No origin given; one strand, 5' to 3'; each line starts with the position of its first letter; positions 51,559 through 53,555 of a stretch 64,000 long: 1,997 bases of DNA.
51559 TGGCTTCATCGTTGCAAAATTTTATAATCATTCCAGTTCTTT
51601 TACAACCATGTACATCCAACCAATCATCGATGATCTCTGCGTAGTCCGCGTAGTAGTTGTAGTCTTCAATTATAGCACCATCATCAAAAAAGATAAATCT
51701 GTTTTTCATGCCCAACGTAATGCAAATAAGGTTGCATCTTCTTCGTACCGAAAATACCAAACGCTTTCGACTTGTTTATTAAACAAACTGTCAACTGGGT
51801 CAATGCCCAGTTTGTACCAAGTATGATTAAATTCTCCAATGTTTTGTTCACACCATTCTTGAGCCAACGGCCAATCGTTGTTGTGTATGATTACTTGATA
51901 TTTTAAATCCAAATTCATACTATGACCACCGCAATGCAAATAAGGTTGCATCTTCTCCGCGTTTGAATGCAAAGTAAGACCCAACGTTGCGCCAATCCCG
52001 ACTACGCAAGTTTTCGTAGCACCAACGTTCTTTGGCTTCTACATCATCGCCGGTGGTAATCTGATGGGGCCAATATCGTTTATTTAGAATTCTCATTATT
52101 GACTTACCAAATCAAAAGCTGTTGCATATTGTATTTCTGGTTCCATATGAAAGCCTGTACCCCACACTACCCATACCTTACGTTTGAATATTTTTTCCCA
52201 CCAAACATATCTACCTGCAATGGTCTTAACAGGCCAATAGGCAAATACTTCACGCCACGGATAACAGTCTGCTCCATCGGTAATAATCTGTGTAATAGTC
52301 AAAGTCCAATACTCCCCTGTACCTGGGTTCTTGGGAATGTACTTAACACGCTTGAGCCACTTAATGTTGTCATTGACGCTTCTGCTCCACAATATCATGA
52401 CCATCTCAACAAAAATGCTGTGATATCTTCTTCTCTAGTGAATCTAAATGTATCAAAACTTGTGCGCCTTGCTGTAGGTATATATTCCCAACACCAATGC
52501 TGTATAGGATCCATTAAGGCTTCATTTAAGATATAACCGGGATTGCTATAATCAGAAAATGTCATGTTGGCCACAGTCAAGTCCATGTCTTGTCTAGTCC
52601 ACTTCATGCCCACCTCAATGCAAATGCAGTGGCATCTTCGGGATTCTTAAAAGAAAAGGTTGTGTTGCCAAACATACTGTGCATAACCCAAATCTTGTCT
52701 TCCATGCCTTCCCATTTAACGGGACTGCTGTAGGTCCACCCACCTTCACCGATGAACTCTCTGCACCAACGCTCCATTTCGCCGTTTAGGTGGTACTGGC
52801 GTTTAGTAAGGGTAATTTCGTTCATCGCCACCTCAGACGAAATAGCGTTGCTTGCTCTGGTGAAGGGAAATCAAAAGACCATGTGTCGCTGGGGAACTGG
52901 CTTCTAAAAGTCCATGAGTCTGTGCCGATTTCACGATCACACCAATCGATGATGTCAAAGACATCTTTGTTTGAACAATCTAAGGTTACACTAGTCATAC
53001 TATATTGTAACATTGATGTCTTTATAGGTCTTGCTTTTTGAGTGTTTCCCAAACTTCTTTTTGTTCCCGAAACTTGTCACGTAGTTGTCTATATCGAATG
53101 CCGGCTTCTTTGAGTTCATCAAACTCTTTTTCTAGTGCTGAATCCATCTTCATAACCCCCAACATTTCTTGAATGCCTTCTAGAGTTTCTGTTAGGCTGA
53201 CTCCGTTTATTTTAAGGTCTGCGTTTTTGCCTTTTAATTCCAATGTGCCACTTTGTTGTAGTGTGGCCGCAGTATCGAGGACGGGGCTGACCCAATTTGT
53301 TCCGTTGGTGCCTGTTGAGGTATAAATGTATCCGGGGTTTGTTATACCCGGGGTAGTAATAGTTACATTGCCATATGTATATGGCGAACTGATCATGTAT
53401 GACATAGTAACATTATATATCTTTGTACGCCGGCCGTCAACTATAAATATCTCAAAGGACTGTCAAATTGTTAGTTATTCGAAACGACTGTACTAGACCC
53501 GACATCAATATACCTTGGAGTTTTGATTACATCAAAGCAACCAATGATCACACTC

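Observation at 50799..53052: Tandem array of about ten small paralogous genes with a conserved C-terminal motif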

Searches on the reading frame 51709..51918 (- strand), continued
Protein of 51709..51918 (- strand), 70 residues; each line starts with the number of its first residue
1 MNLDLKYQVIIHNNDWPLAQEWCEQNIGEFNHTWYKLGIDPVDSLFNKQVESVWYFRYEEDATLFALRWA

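Call 58: find_encoding_contigs(protein=P0302, flank=7000, max_places=1)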
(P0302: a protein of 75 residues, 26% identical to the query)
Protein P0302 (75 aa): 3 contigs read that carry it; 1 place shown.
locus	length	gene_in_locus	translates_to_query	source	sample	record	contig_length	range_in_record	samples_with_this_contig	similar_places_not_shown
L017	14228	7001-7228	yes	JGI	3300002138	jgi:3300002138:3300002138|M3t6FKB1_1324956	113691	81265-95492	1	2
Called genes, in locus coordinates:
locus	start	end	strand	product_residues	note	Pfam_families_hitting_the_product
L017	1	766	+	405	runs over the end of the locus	PF06689:zf-C4_ClpX, PF00493:MCM (weak), PF01078:Mg_chelatase (faint), PF00158:Sigma54_activat (faint), PF00004:AAA, PF07724:AAA_2, PF07728:AAA_5 (weak)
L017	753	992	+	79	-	PF01165:Ribosomal_S21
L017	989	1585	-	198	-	PF13640:2OG-FeII_Oxy_3, PF13661:2OG-FeII_Oxy_4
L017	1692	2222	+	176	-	PF16473:Rv2179c-like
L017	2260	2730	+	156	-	PF00583:Acetyltransf_1 (weak)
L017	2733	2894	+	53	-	-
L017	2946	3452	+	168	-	-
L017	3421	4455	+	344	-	-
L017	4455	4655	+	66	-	-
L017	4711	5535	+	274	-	PF00149:Metallophos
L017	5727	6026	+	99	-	-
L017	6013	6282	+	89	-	-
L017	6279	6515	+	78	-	-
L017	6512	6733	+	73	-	-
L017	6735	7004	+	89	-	-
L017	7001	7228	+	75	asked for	-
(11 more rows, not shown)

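Call 81: find_related_loci(query=A6, collection=genome_contigs, flank=6000)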
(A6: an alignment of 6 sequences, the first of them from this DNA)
Query A6 (70 aa) in genome_contigs; peptide patterns used: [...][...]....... (x = any residue, [..] = any of these).
32 stretches matched a pattern, but none encodes a relative of the query by tblastn (E <= 1e-3).

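Call 86: search_protein_families(library=ncbifam, alignment_id=A3, max_evalue=0.01)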
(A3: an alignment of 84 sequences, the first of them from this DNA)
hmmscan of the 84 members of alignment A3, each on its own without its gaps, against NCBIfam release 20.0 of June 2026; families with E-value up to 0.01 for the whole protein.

A. member 1, seq(70 aa): 0 families

B. families by the number of members that match (of 84 scanned): 1 family
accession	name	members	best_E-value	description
NF041281.1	TraA_gammapb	1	0.0088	TraA family conjugative transfer protein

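Call 89: find_encoding_contigs(protein=P0292, flank=6000, max_places=1)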
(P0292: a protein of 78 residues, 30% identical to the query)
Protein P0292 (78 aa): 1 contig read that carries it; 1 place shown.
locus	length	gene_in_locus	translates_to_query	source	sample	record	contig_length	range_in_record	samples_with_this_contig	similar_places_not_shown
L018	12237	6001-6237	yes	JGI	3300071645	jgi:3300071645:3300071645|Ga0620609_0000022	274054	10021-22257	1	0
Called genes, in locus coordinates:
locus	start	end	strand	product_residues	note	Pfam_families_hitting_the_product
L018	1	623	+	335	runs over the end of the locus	PF26926:Phage_T4_rIIB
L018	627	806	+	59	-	-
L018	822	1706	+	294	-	PF01145:Band_7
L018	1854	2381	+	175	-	-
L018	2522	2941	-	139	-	PF04304:DUF454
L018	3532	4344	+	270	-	PF00149:Metallophos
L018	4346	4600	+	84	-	-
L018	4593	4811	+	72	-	-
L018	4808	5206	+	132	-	-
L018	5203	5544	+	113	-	-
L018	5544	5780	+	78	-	-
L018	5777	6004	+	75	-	-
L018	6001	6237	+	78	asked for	-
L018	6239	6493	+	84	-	-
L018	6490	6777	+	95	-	-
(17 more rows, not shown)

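Call 90: find_encoding_contigs(protein=P0285, flank=6000, max_places=1)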
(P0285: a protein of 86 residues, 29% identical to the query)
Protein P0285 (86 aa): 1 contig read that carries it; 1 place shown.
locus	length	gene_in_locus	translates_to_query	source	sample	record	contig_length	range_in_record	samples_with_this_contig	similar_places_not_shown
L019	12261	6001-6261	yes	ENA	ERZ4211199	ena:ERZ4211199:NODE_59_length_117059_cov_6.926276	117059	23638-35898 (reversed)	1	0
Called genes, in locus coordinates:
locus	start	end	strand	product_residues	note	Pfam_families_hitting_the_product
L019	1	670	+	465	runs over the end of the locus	PF11443:DUF2828, PF25043:DUF7788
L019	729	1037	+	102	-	-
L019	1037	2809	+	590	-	PF13475:DUF4116 (faint)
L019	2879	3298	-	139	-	PF04304:DUF454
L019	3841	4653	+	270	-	PF00149:Metallophos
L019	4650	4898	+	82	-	-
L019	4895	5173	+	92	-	-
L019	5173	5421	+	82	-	-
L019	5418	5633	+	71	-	-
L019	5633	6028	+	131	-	-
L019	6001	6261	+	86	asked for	-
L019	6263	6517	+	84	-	-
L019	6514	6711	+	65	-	-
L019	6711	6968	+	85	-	-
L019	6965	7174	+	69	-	-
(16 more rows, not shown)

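Call 102: find_encoding_contigs(protein=P0007, flank=1500, max_places=3)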
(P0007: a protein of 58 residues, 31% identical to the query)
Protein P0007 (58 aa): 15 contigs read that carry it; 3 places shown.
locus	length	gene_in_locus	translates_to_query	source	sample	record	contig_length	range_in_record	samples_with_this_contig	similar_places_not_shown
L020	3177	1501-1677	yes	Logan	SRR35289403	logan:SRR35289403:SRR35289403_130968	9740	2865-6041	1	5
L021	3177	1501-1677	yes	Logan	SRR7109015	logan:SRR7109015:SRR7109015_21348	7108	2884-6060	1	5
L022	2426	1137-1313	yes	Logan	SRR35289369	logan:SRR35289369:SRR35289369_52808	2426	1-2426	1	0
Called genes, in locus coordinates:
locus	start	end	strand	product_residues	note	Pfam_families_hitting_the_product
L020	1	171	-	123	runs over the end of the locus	-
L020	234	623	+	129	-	-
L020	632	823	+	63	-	-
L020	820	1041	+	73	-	-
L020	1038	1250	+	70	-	-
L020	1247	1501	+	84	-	-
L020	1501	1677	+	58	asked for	-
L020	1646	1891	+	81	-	-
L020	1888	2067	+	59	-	-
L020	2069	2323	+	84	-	-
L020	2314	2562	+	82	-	-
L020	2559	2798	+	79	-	-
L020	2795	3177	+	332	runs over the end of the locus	PF08240:ADH_N, PF00107:ADH_zinc_N, PF13602:ADH_zinc_N_2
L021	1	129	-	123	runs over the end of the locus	-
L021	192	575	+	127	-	-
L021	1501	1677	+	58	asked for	-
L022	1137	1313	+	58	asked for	-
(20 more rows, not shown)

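Call 108: search_protein_families(library=pfam, max_evalue=1, proteins=[P0298, P0337, P0043, P0102, P0025, P0140, P0069])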
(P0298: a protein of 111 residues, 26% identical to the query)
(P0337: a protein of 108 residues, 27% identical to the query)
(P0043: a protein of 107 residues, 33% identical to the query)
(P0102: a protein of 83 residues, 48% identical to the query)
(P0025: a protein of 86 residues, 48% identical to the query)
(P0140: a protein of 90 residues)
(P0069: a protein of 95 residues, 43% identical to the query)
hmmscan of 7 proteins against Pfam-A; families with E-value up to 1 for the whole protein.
P0298 (111 aa): 0 families

P0337 (108 aa): 1 family
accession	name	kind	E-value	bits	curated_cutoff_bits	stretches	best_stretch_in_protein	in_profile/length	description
PF22578.2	GGR_cat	-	0.12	12.7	27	1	47-72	15-40/88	Geranylgeranyl reductase catalytic domain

P0043 (107 aa): 0 families

P0102 (83 aa): 0 families

P0025 (86 aa): 0 families

P0140 (90 aa): 2 families
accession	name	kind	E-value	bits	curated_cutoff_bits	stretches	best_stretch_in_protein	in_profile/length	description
PF14125.13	DUF4292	-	0.078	13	23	1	29-65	126-162/209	Domain of unknown function (DUF4292)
PF21282.2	APC1_3rd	-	0.15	13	27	1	27-46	46-65/86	APC1 beta sandwich domain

P0069 (95 aa): 0 families

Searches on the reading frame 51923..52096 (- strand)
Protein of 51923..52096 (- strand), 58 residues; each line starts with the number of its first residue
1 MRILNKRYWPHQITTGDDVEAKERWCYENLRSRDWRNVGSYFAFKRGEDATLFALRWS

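Call 4: search_protein_families(library=pfam, max_evalue=1, proteins=[window:51923-52096:-])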
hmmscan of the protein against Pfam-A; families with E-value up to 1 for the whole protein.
seq(58 aa): 1 family
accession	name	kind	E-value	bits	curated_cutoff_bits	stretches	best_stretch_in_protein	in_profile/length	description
PF08992.16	QH-AmDH_gamma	-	0.049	14.1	25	1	7-42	39-73/75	Quinohemoprotein amine dehydrogenase, gamma subunit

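Call 5: search_protein_families(library=phrogs, max_evalue=0.1, proteins=[window:51923-52096:-])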
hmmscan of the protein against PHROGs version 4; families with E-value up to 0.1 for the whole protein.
seq(58 aa): 0 families

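Call 39: search_dna_similar(query=window:51923-52096:-, collection=phages, mode=protein, max_evalue=10, max_rows=25)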
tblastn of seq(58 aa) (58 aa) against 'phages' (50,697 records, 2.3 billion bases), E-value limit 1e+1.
Records with a match: 9; places in all: 9; records where one place covers at least 80% of the query: 0.
Best place of each record, by identity: 60-80% 7; <60% 2.
By first word of the organism name: Vibrio 7; Sinorhizobium 1; Caudoviricetes 1.
By host as written in the record: - 7; Sinohrizobium meliloti NRRL L-50 1; Rattus norvegicus 1.
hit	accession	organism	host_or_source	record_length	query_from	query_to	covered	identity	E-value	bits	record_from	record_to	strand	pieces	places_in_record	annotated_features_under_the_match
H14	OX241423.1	Vibrio phage 249E41-1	Seawater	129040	24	47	41%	68.0%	1e+0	31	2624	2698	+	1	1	putative NUMOD4 motif-containing HNH endonuclease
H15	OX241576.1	Vibrio phage 193E37-1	Seawater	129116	24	47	41%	68.0%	1e+0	31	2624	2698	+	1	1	putative NUMOD4 motif-containing HNH endonuclease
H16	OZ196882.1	Vibrio phage PS17B-2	Seawater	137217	24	47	41%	68.0%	1e+0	31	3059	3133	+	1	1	HNH endonuclease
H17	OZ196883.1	Vibrio phage 5P1c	Seawater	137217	24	47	41%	68.0%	1e+0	31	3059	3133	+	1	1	HNH endonuclease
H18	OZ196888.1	Vibrio phage 5P1b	Seawater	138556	24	47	41%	68.0%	1e+0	31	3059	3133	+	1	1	HNH endonuclease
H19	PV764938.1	Sinorhizobium phage Phosso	Sinohrizobium meliloti NRRL L-50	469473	15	58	76%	36.5%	2e+0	31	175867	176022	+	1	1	hypothetical protein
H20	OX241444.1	Vibrio phage 496E54-1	Seawater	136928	24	47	41%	64.0%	7e+0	29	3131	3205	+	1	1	putative NUMOD4 motif-containing HNH endonuclease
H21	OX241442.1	Vibrio phage 495E54-1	Seawater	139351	24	47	41%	64.0%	7e+0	29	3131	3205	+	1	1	putative NUMOD4 motif-containing HNH endonuclease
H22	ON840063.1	Caudoviricetes sp.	Rattus norvegicus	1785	24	52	50%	41.4%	7e+0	29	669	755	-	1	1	large terminase protein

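Call 40: get_annotated_region(hit=H19, flank=8000)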
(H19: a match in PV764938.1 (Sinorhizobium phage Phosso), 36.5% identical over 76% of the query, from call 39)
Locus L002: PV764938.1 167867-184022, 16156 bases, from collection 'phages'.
description: Sinorhizobium phage Phosso, complete genome.
organism: Sinorhizobium phage Phosso (NCBI taxid 3435197)
taxonomy: Viruses
host: Sinohrizobium meliloti NRRL L-50; source: soil; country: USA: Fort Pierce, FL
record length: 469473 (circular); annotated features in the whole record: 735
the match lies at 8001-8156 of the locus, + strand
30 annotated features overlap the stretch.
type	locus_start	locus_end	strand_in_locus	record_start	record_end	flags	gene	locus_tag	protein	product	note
CDS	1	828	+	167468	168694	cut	-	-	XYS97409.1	RNA ligase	251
CDS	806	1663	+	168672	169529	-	-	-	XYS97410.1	ATP-grasp domain-containing protein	252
CDS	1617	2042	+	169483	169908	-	-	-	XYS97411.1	hypothetical protein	253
CDS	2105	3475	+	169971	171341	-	-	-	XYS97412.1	cysteinyl-tRNA synthetase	254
CDS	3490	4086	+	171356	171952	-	-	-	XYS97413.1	hypothetical protein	255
tRNA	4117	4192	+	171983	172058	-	-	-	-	tRNA-OTHER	tRNA-Undet(nnn)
CDS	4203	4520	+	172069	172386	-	-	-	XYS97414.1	hypothetical protein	257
CDS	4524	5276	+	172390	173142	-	-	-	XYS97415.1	serine-tRNA synthetase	258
CDS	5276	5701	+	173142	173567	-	-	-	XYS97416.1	hypothetical protein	259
CDS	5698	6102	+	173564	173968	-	-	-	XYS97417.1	hypothetical protein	260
CDS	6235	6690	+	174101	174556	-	-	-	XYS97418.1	hypothetical protein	261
CDS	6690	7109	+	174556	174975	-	-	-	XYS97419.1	tyrosine phosphatase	262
CDS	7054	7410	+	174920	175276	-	-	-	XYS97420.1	hypothetical protein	263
CDS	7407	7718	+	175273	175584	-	-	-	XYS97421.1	hypothetical protein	264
CDS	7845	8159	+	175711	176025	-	-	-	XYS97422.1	hypothetical protein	265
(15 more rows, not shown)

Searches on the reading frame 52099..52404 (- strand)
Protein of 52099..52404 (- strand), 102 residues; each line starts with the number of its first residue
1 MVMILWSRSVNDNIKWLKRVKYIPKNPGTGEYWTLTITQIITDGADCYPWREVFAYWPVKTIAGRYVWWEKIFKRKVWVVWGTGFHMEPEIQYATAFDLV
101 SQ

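Call 4: search_protein_families(library=pfam, max_evalue=1, proteins=[window:52099-52404:-])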
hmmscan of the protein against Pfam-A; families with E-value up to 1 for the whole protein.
seq(102 aa): 0 families

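Call 5: search_protein_families(library=phrogs, max_evalue=0.1, proteins=[window:52099-52404:-])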
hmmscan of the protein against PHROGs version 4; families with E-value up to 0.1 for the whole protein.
seq(102 aa): 2 families
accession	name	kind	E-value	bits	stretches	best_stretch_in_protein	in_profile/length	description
phrog_7749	-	unknown function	0.0077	17.6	1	54-75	28-49/127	-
phrog_5289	-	unknown function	0.04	15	1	25-62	37-75/77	-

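Call 101: search_solved_structures(query=window:52099-52398:-, max_evalue=1)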
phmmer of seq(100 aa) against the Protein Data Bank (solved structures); distinct sequences matched with E-value up to 1: 2.
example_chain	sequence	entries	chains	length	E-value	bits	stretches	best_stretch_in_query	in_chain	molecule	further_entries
2hdc_A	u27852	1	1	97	0.48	13.8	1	4-34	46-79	PROTEIN (TRANSCRIPTION FACTOR)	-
2hfh_A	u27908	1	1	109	0.52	13.7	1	4-34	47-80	GENESIS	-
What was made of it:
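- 52096..52398 (-): g4, 100 aa, Trp-rich and basic. It is not a family member but an unrelated gene embedded in the array. An alternative ATG lies at 52404. No Pfam or PDB match (calls 4, 101).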

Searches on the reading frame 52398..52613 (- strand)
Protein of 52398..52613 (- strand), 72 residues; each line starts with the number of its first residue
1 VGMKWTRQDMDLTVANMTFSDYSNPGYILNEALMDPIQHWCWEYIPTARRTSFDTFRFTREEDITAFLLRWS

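Call 4: search_protein_families(library=pfam, max_evalue=1, proteins=[window:52398-52613:-])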
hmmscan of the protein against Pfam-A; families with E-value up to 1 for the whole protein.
seq(72 aa): 0 families

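Call 5: search_protein_families(library=phrogs, max_evalue=0.1, proteins=[window:52398-52613:-])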
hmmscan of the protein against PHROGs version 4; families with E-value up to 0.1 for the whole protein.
seq(72 aa): 1 family
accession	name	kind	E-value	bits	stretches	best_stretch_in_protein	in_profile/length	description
phrog_21932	-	unknown function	0.019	16.1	1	34-63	32-61/85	-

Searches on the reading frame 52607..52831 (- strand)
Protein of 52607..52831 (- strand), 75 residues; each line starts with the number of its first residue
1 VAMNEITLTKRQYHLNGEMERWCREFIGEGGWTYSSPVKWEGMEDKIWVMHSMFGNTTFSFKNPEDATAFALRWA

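Call 4: search_protein_families(library=pfam, max_evalue=1, proteins=[window:52607-52831:-])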
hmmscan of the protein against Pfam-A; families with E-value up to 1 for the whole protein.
seq(75 aa): 0 families

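Call 5: search_protein_families(library=phrogs, max_evalue=0.1, proteins=[window:52607-52831:-])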
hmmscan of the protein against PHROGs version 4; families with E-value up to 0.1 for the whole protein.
seq(75 aa): 0 families

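Call 20: search_dna_similar(query=window:52607-52825:-, collection=phages, mode=protein, max_evalue=1, max_rows=25)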
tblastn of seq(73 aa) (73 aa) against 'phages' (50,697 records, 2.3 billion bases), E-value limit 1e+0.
No match.

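Call 83: find_related_loci(query=A7, collection=genome_contigs, flank=8000)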
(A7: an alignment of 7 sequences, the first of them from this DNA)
Query A7 (73 aa) in genome_contigs; peptide patterns used: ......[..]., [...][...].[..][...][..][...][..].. (x = any residue, [..] = any of these).
26 stretches matched a pattern, but none encodes a relative of the query by tblastn (E <= 1e-3).
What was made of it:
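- No relatives in 185,579 species genomes using two motif patterns (calls 81, 83).
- Tried and rejected: They used two specific peptide patterns, so divergent copies could have been missed (calls 81, 83).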

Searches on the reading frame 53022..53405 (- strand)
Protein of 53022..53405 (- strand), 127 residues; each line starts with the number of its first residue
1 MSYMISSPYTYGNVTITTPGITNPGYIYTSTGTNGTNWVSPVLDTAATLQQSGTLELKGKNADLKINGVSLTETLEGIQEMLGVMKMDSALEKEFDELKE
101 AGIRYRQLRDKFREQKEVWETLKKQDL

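Call 84: search_protein_families(library=pfam, max_evalue=0.001, proteins=[window:53022-53405:-])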
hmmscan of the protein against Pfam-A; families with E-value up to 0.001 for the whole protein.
window:53022-53405:- (127 aa): 0 families
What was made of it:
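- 53022..53405 (-): 127-aa first gene of the operon (p127). It has no family match. No Pfam match (call 84).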
